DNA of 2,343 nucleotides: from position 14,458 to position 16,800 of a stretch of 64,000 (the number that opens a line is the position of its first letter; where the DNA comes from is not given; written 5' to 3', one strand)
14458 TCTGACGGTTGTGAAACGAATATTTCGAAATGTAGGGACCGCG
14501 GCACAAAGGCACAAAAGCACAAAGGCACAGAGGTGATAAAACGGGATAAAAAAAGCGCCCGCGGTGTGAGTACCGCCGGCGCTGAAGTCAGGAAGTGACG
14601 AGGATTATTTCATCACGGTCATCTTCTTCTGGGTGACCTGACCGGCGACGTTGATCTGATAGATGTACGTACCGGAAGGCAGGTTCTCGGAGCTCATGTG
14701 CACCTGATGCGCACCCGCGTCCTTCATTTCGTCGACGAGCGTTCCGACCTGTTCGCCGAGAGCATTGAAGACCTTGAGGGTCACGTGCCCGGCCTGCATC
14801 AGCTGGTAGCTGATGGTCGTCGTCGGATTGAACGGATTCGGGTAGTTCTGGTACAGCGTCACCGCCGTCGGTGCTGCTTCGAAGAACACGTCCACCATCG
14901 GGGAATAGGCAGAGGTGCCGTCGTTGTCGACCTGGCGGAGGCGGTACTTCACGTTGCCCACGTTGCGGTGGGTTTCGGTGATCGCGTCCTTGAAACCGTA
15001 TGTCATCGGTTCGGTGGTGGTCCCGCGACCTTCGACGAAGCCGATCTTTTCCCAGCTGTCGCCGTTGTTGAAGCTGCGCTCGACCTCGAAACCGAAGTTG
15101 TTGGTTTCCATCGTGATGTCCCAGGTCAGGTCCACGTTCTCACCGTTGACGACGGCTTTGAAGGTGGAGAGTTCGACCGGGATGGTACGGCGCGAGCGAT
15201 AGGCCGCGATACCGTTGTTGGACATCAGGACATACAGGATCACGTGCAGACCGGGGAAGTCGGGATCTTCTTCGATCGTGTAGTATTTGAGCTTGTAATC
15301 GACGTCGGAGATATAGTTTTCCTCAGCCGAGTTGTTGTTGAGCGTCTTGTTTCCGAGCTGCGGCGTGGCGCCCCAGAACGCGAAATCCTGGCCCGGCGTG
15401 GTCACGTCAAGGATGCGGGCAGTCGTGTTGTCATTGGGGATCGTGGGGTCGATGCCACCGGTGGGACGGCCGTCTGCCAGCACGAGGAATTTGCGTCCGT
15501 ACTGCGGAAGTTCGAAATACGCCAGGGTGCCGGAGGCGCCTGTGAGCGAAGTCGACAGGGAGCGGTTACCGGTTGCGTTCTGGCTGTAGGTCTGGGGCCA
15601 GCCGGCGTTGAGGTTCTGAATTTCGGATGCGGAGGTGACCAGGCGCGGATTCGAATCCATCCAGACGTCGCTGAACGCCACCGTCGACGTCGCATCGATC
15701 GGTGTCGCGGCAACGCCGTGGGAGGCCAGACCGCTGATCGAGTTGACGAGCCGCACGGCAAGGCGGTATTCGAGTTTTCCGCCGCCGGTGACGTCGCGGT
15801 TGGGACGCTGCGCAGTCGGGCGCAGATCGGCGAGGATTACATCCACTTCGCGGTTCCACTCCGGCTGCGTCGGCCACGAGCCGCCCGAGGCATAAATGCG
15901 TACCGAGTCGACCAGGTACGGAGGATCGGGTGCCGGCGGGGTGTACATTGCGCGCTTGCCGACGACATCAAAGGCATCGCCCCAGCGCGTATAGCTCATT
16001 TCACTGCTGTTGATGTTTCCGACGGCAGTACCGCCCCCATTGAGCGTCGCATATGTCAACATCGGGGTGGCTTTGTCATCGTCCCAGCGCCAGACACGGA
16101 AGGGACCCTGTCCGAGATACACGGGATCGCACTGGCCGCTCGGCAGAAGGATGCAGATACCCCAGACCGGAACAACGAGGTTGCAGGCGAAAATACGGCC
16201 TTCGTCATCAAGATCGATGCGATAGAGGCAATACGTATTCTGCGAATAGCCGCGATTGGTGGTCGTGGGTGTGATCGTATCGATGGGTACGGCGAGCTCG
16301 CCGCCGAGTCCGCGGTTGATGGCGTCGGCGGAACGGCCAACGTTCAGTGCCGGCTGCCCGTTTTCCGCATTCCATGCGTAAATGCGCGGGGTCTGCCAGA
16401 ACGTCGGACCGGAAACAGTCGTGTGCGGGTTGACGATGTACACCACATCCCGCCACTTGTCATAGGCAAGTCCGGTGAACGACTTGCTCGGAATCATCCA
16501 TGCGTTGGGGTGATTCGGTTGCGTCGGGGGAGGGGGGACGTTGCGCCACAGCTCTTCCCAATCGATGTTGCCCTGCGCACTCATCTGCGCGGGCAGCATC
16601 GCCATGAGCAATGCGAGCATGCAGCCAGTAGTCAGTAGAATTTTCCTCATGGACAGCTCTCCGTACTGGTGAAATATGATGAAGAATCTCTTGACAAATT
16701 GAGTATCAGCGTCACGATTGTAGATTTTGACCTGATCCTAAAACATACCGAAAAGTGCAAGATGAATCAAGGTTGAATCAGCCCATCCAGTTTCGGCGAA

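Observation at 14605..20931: Divergently transcribed pair of exactly 681-aa paralogous T9SS-cargo proteins, convergent with a CTD-tagged M1 aminopeptidase.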

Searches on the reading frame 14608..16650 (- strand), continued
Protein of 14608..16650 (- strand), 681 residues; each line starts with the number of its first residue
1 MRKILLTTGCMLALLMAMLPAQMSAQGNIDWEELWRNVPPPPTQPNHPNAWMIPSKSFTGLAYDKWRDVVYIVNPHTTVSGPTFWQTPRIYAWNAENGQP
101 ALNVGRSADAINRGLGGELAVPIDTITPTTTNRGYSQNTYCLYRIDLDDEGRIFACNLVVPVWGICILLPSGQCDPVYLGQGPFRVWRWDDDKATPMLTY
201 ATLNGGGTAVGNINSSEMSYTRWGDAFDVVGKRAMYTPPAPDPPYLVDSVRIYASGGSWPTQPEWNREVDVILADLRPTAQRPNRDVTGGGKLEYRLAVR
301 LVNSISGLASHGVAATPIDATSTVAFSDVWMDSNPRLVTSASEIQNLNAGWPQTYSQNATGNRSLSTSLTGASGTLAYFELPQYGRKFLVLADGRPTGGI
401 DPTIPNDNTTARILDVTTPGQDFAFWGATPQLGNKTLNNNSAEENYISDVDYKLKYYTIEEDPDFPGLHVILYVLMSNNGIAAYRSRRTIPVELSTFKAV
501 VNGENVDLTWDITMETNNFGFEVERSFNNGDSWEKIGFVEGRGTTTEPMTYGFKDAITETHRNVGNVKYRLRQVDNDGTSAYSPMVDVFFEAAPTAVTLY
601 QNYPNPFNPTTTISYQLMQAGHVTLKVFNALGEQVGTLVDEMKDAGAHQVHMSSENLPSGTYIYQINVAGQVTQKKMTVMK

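Call 25: predict_structure(alignment_id=A1)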
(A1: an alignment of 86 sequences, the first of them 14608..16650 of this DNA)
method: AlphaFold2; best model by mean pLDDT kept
length: 681 residues; sequences in the alignment: 86
mean_pLDDT: 90.7   pTM: 0.75
mean pLDDT of the five models: 90.7, 90.5, 90.1, 89.4, 88.8
residues with pLDDT >= 90: 458; 70-90: 198; 50-70: 20; < 50: 5
segments of 3 or more residues with pLDDT < 50: none
pLDDT, mean of each block of 10 residues (from residue 1): 79 82 61 97 93 95 98 93 91 98 94 94 83 89 97 98 94 93 96 95 96 95 97 87 90 95 92 95 88 96 90 89 82 91 91 90 92 95 86 93 94 93 94 94 93 90 87 98 94 76 92 83 94 96 84 94 89 85 83 69 93 88 95 94 86 93 93 94 84
secondary structure, 60 per line:
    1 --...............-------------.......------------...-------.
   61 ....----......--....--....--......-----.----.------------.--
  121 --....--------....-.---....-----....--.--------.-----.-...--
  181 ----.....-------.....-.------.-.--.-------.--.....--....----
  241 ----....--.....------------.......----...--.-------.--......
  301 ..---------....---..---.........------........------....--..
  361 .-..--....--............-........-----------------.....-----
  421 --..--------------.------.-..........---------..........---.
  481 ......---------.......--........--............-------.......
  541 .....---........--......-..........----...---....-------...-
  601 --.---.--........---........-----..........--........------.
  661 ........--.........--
elements in order: H3-17 E31-37 E60-64 E69-74 E77-80 E83-86 E89-94 H123-126 H135-138 E144-147 E153-156 E185-189 E197-201 E226-230 E233-236 E245-248 E251-255 E268-274 E295-302 E312-315 E324-332 E339-346 E353-356 H367-370 E373-381 E386-393 E411-415 E448-457 E467-476 E480-486 E496-502 E505-512 E515-526 E534-545 E549-556 H559-564 E566-575 E580-582 E586-589 E597-599 E610-617 E621-628 E634-643 E646-653 E660-668 E671-679

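Call 31: find_related_loci(query=A1, collection=genome_contigs, flank=6000)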
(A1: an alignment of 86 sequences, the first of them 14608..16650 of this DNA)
Query A1 (681 aa) in genome_contigs; peptide patterns used: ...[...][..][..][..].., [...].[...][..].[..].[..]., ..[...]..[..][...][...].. (x = any residue, [..] = any of these).
414 stretches matched a pattern; 43 encode a relative of the query (tblastn E <= 1e-3); 39 distinct loci.
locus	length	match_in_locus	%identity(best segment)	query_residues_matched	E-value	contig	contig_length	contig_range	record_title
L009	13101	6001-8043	89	1-681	0e+0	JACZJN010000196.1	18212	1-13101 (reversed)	MAG: Bacteroidetes bacterium isolate MAG20 bacteria_1_contig_1375989, whole genome shotgun sequence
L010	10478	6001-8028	84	1-681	0e+0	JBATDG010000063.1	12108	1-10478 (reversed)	MAG: Bacteroidota bacterium isolate MFD10475_ilm_asm_bin42 k127_211438, whole genome shotgun sequence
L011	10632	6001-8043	83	1-681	0e+0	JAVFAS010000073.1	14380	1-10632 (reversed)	MAG: Bacteroidota bacterium isolate BF4_97 NODE_13174_length_14380_cov_7.912019_Biofilm4, whole genome shotgun sequence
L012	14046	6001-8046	83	1-681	0e+0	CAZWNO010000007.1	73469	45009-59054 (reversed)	MAG TPA_asm: uncultured Chromatiales bacterium isolate SRP192927_co6_91 genome assembly, contig: NODE_378_length_73469_c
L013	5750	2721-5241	76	1-681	0e+0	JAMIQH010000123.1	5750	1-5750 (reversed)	MAG: Bacteroidota bacterium isolate RA_AS_metabat.63 k201_881132, whole genome shotgun sequence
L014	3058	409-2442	75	1-681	0e+0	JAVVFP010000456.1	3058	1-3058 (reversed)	MAG: Bacteroidota bacterium isolate TamC13-50 NODE_25998_length_3058_cov_3.915418, whole genome shotgun sequence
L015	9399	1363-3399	75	1-681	0e+0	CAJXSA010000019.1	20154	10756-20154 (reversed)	MAG TPA_asm: uncultured Ignavibacteria bacterium isolate SRR6201696_bin.15_MetaBAT_v2.12.1_MAG genome assembly, contig:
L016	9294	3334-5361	77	1-681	0e+0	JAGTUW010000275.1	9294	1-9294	MAG: Bacteroidetes bacterium isolate SH-MAG12 SH-MAG12_contig_000275, whole genome shotgun sequence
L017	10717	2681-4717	75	1-681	0e+0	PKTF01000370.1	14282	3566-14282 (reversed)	MAG: Ignavibacteria bacterium isolate BM516 sc_2524, whole genome shotgun sequence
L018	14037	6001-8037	70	1-681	0e+0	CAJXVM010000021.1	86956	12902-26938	MAG TPA_asm: uncultured Ignavibacteria bacterium isolate SRR6201696_bin.5_MetaBAT_v2.12.1_MAG genome assembly, contig: N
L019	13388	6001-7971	73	20-681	0e+0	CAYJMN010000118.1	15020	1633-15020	MAG TPA_asm: uncultured Chromatiales bacterium isolate ERP124720_co1_202 genome assembly, contig: NODE_4867_length_15020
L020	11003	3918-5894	62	20-681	0e+0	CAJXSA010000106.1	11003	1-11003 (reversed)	MAG TPA_asm: uncultured Ignavibacteria bacterium isolate SRR6201696_bin.15_MetaBAT_v2.12.1_MAG genome assembly, contig:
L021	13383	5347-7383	61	4-681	0e+0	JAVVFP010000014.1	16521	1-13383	MAG: Bacteroidota bacterium isolate TamC13-50 NODE_2945_length_16521_cov_4.227499, whole genome shotgun sequence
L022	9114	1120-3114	56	11-681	0e+0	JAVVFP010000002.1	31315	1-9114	MAG: Bacteroidota bacterium isolate TamC13-50 NODE_1194_length_31315_cov_3.909981, whole genome shotgun sequence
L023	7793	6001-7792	75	1-662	0e+0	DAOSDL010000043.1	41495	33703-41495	MAG TPA_asm: Bacteroidota bacterium isolate AMR_MDS_1832 NODE_530_length_41495_cov_10.136511, whole genome shotgun seque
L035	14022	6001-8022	42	1-681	4e-154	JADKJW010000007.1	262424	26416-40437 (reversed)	MAG: Ignavibacteria bacterium isolate Vibo_18-Q3-R45-57_BATAC.435 tig00004363-10-2618080, whole genome shotgun sequence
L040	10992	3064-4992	43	28-681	2e-148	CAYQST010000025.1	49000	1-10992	MAG TPA_asm: uncultured Chromatiales bacterium isolate SRP220891_co1_495 genome assembly, contig: NODE_1337_length_49000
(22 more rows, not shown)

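Call 69: list_cluster_members(proteins=[P0001, P0065])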
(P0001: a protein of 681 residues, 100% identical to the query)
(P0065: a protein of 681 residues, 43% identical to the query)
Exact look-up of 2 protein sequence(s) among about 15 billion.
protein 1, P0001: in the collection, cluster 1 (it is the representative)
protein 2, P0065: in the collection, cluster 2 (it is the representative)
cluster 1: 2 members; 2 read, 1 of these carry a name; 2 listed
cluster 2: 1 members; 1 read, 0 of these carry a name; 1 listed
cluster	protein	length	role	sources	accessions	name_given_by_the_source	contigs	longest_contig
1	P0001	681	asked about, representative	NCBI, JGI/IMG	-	-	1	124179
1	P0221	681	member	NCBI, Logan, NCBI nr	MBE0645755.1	MAG: T9SS type A sorting domain-containing protein [Bacteroidetes bacterium] | T9SS type A sorting domain-containing protein [Bacteroidota bacterium]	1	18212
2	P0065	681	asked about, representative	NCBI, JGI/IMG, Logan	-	-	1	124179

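Call 71: fold_search(model_id=the predicted structure, library=pdb)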
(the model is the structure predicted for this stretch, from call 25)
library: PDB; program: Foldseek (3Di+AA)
matches with E <= 10: 1589; with E <= 0.001: 95
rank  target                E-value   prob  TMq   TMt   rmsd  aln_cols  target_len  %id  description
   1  8xez_A                1.1e-10  1.00  0.29  0.23  26.7       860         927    9  Cryo-EM structure of integrin ITGAV/ITGB3 complex, conformation 5 (released 2024-12-18)
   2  8xfg_A                1.1e-09  1.00  0.30  0.28  25.8       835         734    9  Cryo-EM structure of integrin ITGAV, ITGB3 and CYCLO (RGDFK) complex, conformation 1 (released 2024-12-18)
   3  8xei_A                2.4e-09  1.00  0.27  0.22  23.2       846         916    9  Cryo-EM structure of integrin ITGAV/ITGB3 complex, conformation 1 (released 2024-12-18)
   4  9iuj_A                3.4e-09  1.00  0.28  0.27  26.3       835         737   10  Integrin alpha-v beta-3 in complex with rhodostomin (released 2025-07-30)
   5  6avq_A                4.3e-09  1.00  0.29  0.23  26.5       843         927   10  The Therapeutic Antibody LM609 Selectively Inhibits Ligand Binding to Human alpha-V beta-3 Integrin via Steric Hindran (released 2017-11-01)
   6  4g1m_A                1.6e-08  1.00  0.29  0.23  25.2       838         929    9  Re-refinement of alpha V beta 3 structure (released 2012-12-12)
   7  6avu_A                2.2e-08  1.00  0.30  0.23  25.4       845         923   10  Human alpha-V beta-3 Integrin (open conformation) in complex with the therapeutic antibody LM609 (released 2017-11-01)
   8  4mmx_A                2.3e-08  1.00  0.29  0.22  26.2       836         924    9  Integrin AlphaVBeta3 ectodomain bound to the tenth domain of Fibronectin (released 2014-03-26)
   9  3ije_A                3.9e-08  1.00  0.31  0.24  25.5       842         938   10  Crystal structure of the complete integrin alhaVbeta3 ectodomain plus an Alpha/beta transmembrane fragment (released 2009-09-29)
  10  6avr_A                4.1e-08  1.00  0.29  0.23  26.4       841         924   10  Human alpha-V beta-3 Integrin (intermediate conformation) in complex with the therapeutic antibody LM609 (released 2017-11-01)
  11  3fcs_C                4.7e-08  1.00  0.28  0.22  23.4       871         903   10  Structure of complete ectodomain of integrin aIIBb3 (released 2009-01-20)
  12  8xen_A                5.0e-08  1.00  0.27  0.21  26.8       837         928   10  Cryo-EM structure of integrin ITGAV/ITGB3 complex, conformation 4 (released 2024-12-18)
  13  1jv2_A                7.3e-08  1.00  0.30  0.23  25.5       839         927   10  CRYSTAL STRUCTURE OF THE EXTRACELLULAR SEGMENT OF INTEGRIN ALPHAVBETA3 (released 2001-10-17)
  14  9oz1_A                2.9e-07  1.00  0.22  0.20  29.5       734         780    9  Cryo-EM structure of chicken ROS1 in apo-state. Cryo-EM refinement is focused on the "leg" region of chicken ROS1. (released 2026-02-25)
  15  3fcs_A                3.7e-07  1.00  0.28  0.23  23.1       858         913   10  Structure of complete ectodomain of integrin aIIBb3 (released 2009-01-20)
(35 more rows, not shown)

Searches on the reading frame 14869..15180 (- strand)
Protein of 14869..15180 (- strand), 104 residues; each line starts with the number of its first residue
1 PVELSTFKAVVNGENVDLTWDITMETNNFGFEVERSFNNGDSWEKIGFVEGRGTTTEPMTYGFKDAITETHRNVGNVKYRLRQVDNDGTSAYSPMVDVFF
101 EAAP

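Call 74: search_protein_families(library=pfam, proteins=[window:14869-15180:-], max_evalue=5)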
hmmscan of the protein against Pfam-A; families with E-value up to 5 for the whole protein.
seq(104 aa): 1 family
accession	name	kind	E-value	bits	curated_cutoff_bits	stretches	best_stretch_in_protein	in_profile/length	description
PF25484.1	DUF7907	-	0.16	12.9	27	1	7-57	51-99/156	Domain of unknown function (DUF7907)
